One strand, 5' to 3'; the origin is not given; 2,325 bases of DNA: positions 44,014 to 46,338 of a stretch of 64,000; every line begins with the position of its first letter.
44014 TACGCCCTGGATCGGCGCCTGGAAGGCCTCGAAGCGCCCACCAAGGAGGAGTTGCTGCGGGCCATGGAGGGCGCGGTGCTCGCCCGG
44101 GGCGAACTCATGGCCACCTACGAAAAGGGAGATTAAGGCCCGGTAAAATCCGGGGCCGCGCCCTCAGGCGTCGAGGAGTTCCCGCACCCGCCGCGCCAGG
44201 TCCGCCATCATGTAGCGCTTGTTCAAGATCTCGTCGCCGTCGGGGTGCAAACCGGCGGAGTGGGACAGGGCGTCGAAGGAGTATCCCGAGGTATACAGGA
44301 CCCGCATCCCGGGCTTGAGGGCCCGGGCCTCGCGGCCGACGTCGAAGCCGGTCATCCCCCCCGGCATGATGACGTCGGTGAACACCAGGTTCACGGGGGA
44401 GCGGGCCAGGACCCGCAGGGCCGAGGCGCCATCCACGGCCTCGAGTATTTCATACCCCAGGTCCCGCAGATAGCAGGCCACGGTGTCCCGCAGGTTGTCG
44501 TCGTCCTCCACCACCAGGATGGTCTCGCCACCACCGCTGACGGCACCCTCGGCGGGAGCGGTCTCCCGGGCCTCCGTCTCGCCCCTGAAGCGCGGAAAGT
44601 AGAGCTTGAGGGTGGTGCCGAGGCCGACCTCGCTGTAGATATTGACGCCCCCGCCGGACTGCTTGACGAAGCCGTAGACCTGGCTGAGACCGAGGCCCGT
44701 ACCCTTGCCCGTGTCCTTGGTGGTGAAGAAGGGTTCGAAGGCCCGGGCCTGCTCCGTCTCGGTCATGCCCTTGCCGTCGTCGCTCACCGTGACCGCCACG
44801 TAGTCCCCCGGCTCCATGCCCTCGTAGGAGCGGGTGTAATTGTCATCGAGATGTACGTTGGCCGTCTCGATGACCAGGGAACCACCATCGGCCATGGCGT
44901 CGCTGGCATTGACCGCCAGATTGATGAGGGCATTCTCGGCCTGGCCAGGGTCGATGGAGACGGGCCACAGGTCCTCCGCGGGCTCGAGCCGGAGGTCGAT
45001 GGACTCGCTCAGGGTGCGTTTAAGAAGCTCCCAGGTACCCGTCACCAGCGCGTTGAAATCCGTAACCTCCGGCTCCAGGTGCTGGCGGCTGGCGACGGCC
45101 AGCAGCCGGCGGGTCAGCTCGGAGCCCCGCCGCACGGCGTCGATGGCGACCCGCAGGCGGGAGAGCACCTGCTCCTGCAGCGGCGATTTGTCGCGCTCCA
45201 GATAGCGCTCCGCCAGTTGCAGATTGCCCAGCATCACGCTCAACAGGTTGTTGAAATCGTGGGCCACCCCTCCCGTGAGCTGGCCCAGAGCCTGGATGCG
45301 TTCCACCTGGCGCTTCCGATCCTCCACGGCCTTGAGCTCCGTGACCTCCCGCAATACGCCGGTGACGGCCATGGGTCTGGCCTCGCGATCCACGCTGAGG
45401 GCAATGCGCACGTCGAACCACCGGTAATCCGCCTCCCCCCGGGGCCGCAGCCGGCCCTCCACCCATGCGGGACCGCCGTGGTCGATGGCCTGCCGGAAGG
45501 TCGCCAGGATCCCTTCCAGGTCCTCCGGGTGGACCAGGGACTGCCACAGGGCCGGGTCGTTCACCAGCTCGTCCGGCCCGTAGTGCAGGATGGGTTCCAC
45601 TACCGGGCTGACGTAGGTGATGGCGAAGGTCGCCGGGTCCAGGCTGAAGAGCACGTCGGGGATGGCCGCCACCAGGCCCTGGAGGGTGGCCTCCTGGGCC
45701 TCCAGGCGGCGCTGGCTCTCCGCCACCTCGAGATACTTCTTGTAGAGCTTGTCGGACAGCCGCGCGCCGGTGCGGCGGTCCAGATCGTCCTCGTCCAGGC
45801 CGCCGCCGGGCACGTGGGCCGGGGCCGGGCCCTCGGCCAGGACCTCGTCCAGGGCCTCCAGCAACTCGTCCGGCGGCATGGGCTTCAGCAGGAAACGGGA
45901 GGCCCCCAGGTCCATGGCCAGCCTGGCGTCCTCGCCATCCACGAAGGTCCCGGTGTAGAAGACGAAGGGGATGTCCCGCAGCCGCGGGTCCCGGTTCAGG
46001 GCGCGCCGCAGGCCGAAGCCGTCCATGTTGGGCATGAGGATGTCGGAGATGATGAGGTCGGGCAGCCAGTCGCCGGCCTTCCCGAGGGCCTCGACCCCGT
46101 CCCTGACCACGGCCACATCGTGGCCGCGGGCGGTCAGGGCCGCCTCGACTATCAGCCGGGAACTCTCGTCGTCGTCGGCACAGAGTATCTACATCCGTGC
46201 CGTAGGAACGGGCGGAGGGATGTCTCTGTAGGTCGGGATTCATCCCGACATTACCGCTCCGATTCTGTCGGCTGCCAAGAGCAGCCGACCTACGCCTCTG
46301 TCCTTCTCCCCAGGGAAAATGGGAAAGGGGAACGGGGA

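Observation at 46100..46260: REP/repeat-A insertion overlaps the start of the hybrid histidine kinase and supplies an in-frame TAG at codon 2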

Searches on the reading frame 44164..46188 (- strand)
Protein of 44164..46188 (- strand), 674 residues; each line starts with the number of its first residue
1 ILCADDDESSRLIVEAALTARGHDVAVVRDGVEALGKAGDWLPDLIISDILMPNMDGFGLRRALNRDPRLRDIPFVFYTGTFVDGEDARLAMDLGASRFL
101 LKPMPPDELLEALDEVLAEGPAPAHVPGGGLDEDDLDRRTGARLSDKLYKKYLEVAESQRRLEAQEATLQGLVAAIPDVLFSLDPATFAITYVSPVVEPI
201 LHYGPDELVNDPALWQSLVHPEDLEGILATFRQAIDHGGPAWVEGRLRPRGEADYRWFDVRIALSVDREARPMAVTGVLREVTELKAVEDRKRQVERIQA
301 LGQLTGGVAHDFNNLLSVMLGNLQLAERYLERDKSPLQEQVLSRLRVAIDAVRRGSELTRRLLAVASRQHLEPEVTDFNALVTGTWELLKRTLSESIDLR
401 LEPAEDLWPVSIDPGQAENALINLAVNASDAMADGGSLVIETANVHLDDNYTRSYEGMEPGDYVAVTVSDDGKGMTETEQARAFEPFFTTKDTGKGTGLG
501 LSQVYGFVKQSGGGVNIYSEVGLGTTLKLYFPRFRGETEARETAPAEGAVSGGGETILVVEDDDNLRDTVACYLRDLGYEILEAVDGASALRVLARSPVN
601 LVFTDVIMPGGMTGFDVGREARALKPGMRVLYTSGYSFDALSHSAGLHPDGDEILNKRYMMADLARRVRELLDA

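Call 7: search_protein_families(library=pfam, proteins=[window:44164-46188:-], max_evalue=0.01)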
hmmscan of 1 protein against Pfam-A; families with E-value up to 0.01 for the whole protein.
window:44164-46188:- (674 aa): 6 families
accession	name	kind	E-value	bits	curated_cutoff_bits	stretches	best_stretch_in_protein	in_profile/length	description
PF00072.30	Response_reg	-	8.9e-36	122.9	30.2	2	1-113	1-110/111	Response regulator receiver domain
PF02518.31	HATPase_c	-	4.9e-17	62.8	26.4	1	413-533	2-109/111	Histidine kinase-, DNA gyrase B-, and HSP90-like ATPase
PF08447.18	PAS_3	-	2.4e-12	47.4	25.6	1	191-278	2-88/89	PAS fold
PF00512.31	HisKA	-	8.2e-07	29.4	26.9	1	301-369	2-64/66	His Kinase A (phospho-acceptor) domain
PF00989.32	PAS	-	0.00055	20.4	22.6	1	169-282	3-113/113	PAS fold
PF08448.16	PAS_4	-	0.00091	19.9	23.1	1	175-286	3-109/110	PAS fold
